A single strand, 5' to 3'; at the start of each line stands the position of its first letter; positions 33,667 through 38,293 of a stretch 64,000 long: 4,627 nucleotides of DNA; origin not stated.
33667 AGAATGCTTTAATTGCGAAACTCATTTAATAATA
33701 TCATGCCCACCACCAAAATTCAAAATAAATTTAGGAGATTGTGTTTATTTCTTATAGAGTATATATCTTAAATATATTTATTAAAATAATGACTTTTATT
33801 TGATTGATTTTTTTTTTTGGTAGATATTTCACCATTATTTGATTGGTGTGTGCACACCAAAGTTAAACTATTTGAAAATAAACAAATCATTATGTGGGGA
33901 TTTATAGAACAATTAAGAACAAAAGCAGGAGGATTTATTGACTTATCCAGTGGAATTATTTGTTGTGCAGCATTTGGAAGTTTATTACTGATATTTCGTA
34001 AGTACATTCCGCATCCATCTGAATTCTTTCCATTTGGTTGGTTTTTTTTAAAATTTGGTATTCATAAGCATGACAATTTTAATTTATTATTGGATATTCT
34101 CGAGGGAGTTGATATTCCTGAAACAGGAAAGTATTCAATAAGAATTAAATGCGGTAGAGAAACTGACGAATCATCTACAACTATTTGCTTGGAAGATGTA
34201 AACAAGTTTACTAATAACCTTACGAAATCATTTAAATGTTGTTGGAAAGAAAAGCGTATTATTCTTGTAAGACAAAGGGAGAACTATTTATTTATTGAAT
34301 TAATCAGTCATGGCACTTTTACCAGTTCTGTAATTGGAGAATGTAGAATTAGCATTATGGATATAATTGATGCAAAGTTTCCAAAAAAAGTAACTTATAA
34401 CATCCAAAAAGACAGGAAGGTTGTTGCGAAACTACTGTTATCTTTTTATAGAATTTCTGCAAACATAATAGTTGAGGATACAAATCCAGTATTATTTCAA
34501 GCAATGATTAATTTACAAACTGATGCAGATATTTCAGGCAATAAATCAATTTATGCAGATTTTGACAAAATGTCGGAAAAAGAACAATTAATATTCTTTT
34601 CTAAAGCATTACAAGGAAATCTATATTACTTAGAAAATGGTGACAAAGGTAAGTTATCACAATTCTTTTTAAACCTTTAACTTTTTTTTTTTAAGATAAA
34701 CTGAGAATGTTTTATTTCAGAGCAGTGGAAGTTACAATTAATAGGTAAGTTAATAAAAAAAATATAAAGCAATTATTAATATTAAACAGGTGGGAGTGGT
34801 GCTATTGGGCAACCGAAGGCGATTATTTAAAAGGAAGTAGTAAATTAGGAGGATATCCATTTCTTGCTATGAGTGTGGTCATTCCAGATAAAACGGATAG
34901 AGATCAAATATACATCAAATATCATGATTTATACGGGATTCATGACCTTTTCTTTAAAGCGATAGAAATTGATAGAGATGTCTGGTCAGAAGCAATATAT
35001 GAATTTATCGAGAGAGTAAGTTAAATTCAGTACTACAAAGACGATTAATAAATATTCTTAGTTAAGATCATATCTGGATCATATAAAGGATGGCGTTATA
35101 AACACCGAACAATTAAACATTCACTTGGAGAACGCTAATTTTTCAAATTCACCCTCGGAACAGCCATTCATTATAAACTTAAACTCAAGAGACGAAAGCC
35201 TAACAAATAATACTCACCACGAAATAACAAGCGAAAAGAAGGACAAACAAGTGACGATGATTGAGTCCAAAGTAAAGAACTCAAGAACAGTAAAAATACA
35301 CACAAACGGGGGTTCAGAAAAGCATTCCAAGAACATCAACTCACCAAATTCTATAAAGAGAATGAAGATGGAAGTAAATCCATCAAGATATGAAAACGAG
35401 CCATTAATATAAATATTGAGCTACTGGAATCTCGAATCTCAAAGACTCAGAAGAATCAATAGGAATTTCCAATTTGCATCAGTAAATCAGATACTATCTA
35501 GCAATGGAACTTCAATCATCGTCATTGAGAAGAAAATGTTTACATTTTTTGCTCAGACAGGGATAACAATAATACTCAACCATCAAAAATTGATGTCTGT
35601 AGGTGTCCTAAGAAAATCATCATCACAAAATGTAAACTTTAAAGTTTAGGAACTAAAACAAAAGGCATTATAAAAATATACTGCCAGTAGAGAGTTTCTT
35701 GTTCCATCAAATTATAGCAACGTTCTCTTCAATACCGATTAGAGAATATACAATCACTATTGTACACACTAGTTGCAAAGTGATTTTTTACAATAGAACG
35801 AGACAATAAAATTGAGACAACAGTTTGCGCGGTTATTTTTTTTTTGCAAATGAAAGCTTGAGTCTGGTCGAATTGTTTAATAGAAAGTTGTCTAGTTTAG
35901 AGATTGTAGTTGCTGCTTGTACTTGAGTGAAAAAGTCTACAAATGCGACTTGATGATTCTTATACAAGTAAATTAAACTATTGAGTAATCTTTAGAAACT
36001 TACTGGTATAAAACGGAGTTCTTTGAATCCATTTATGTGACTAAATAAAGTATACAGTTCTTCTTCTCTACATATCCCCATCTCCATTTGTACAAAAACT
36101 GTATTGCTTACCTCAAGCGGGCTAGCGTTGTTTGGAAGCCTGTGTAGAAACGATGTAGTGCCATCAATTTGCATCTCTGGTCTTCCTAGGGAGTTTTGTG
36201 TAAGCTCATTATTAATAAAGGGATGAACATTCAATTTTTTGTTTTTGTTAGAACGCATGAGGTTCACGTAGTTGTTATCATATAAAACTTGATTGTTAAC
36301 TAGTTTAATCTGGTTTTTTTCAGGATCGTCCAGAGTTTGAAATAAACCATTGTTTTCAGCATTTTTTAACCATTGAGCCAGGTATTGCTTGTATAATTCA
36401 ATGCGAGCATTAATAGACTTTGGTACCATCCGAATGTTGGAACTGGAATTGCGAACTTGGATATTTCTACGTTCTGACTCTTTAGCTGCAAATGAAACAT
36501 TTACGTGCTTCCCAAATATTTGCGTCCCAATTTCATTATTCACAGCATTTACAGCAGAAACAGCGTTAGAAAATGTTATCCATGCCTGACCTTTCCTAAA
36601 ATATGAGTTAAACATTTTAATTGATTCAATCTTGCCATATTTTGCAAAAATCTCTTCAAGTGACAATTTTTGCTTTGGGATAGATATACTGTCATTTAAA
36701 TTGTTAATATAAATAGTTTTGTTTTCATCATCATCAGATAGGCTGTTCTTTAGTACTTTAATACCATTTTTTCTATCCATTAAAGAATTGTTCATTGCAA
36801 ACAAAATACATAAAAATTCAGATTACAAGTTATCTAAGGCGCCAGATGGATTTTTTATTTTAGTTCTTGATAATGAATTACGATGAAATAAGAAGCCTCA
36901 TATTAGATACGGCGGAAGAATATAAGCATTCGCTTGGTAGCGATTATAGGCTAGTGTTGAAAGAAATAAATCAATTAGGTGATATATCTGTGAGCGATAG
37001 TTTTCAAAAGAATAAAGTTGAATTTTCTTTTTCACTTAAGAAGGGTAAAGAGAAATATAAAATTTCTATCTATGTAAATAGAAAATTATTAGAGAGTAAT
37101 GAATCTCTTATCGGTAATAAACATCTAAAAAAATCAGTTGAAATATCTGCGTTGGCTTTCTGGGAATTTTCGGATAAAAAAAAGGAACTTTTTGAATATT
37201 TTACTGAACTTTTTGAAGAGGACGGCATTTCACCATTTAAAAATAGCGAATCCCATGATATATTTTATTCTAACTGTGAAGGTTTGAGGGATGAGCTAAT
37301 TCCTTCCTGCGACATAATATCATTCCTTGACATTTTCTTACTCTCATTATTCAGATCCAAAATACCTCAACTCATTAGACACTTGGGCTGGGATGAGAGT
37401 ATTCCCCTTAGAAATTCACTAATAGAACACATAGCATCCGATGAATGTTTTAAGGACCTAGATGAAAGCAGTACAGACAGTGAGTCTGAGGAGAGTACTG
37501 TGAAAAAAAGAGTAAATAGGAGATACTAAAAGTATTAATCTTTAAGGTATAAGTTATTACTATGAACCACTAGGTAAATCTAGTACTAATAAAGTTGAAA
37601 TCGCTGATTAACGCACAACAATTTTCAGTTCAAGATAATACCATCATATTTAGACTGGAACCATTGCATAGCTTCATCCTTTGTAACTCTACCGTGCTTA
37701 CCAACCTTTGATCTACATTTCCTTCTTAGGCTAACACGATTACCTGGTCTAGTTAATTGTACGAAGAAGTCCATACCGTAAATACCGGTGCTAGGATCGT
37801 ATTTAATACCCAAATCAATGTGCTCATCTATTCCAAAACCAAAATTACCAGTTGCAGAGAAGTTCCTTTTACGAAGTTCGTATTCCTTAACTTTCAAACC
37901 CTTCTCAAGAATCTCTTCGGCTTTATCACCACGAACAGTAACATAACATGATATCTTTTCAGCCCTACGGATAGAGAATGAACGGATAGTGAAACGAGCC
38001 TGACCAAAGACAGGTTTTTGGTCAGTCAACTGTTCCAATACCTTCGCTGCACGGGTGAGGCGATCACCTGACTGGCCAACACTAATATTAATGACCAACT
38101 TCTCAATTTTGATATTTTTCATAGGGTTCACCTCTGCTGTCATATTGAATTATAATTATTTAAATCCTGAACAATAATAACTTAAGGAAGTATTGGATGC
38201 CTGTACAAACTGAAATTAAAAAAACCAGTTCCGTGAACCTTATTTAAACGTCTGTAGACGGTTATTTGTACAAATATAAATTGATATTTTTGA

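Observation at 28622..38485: Intron hotspot: at least 14 mini-introns (42-52 nt) in about 10 kb of an otherwise intron-poor region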

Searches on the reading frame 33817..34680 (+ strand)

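Call 4: search_protein_families(library=pfam, proteins=[window:33817-34680:+], max_evalue=0.01)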
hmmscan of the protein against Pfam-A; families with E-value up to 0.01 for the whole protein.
window:33817-34680:+ (287 aa): 1 family
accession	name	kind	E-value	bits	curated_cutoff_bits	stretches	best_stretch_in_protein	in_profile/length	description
PF10358.15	NT-C2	-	0.00092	19.3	25.2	1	100-212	21-134/143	N-terminal C2 in EEIG1 and EHBP1 proteins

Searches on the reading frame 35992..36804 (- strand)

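Call 4: search_protein_families(library=pfam, proteins=[window:35992-36804:-], max_evalue=0.01)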
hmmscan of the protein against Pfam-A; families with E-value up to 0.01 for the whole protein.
window:35992-36804:- (270 aa): 3 families
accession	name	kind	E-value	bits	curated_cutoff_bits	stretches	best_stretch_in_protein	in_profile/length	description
PF00076.28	RRM_1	-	1.3e-10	41.5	20.7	1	32-100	2-68/70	RNA recognition motif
PF13893.12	RRM_5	-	2.9e-05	24.2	27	1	28-109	26-102/125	RNA recognition motif. (a.k.a. RRM, RBD, or RNP domain)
PF08952.17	DUF1866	-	0.0051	17.1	23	0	51-109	55-107/146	Domain of unknown function (DUF1866)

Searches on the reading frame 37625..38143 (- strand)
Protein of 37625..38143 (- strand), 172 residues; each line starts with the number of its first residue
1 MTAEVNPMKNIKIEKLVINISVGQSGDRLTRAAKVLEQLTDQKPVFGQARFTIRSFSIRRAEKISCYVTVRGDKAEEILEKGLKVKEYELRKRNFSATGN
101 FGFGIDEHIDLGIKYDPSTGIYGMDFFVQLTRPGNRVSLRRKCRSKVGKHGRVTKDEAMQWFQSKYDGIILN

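Call 4: search_protein_families(library=pfam, proteins=[window:37625-38143:-], max_evalue=0.01)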
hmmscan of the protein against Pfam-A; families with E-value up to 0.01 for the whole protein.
window:37625-38143:- (172 aa): 2 families
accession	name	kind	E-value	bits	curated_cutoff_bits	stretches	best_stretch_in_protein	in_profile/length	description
PF00673.26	Ribosomal_L5_C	-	4.6e-21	75.2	27.8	1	63-161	1-94/94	ribosomal L5P family C-terminus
PF00281.24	Ribosomal_L5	-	6.2e-20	71.7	34.9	1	6-59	1-57/57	Ribosomal protein L5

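Call 5: find_encoding_contigs(protein=window:37625-38143:-, flank=10000, max_places=4)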
Protein window:37625-38143:- (172 aa): 23 contigs read that carry it; 4 places shown.
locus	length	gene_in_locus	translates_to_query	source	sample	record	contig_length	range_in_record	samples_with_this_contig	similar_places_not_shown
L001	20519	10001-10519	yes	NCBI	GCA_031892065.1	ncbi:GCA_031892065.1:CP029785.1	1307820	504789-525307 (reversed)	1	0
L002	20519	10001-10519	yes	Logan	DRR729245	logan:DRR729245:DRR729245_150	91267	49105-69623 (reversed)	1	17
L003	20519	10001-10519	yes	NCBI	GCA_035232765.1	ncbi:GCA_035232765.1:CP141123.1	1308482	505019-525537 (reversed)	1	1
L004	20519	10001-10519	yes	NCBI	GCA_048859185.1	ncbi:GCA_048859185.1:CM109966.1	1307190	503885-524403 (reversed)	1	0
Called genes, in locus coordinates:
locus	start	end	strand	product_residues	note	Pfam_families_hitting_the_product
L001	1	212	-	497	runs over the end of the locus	PF01866:Diphthamide_syn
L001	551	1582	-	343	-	PF11677:DUF3273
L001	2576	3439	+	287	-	PF11677:DUF3273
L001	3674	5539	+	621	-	PF12799:LRR_4 (faint)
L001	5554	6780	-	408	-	PF00566:RabGAP-TBC, PF23436:RabGap-TBC_2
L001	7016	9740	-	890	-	PF00009:GTP_EFTU, PF01926:MMR_HSR1 (weak), PF03144:GTP_EFTU_D2 (weak), PF11987:IF-2, PF14578:GTP_EFTU_D4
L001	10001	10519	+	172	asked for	PF00281:Ribosomal_L5, PF00673:Ribosomal_L5_C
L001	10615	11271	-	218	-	-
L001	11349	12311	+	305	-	PF13893:RRM_5 (faint), PF00076:RRM_1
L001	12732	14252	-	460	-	PF23634:PH_CERLI1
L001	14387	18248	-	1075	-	PF07885:Ion_trans_2, PF03493:BK_channel_a (weak)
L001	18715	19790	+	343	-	PF04452:Methyltrans_RNA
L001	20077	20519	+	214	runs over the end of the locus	-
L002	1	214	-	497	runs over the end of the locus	PF01866:Diphthamide_syn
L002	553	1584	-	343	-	PF11677:DUF3273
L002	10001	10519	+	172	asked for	PF00281:Ribosomal_L5, PF00673:Ribosomal_L5_C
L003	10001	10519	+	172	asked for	PF00281:Ribosomal_L5, PF00673:Ribosomal_L5_C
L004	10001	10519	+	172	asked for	PF00281:Ribosomal_L5, PF00673:Ribosomal_L5_C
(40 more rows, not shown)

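Call 53: list_cluster_members(proteins=[P0001, P0008, window:37625-38143:-])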
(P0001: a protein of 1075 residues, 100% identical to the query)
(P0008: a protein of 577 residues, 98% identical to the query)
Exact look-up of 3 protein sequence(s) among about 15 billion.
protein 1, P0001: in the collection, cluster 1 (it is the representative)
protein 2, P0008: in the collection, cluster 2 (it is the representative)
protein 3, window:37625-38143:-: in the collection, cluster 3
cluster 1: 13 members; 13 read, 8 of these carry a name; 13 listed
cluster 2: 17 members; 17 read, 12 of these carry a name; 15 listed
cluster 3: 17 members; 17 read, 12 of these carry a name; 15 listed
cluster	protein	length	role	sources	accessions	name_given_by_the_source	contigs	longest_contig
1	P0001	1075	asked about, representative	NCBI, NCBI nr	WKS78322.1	putative ion transporter [Cryptosporidium sp. 43IA8]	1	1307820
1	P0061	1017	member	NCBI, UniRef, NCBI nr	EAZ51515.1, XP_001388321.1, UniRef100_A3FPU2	hypothetical protein [Cryptosporidium parvum Iowa II] | Conserved hypothetical multi-pass transmembrane protein, possible ion transporter n=2 ...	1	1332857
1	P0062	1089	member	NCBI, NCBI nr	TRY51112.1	Potassium channel domain containing protein [Cryptosporidium tyzzeri]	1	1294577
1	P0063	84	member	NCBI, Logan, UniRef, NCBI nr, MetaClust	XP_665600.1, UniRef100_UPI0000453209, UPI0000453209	hypothetical protein [Cryptosporidium hominis TU502] | hypothetical protein n=1 Tax=Cryptosporidium hominis (strain TU502) TaxID=353151 ... | status=active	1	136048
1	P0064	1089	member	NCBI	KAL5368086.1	putative ion transporter [Cryptosporidium parvum]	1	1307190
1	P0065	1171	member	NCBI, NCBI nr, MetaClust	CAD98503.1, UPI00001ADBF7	conserved hypothetical multi-pass transmembrane protein, possible ion transporter ... | status=active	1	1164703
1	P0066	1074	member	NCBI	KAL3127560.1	putative ion transporter [Cryptosporidium hominis]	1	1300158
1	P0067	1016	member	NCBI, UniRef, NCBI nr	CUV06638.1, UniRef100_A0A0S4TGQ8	unnamed protein product [Cryptosporidium hominis] | Potassium channel domain-containing protein n=1 Tax=Cryptosporidium hominis TaxID=237895 ...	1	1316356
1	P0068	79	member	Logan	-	-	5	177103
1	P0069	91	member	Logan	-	-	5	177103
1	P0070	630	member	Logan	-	-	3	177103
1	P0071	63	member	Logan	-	-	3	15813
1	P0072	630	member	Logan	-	-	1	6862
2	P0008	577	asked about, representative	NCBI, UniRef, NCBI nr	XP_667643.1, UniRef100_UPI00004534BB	multi-pass transmembrane protein ion transporter [Cryptosporidium hominis TU502] | multi-pass transmembrane protein ion transporter n=1 Tax=Cryptosporidium hominis (strain ...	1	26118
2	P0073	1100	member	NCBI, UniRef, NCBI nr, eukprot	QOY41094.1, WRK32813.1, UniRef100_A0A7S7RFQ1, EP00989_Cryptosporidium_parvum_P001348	Potassium channel domain containing protein [Cryptosporidium parvum] | Potassium channel domain-containing protein n=1 Tax=Cryptosporidium parvum TaxID=5807 ... | QOY41094.1 hypothetical protein CPATCC_002739 [Cryptosporidium parvum]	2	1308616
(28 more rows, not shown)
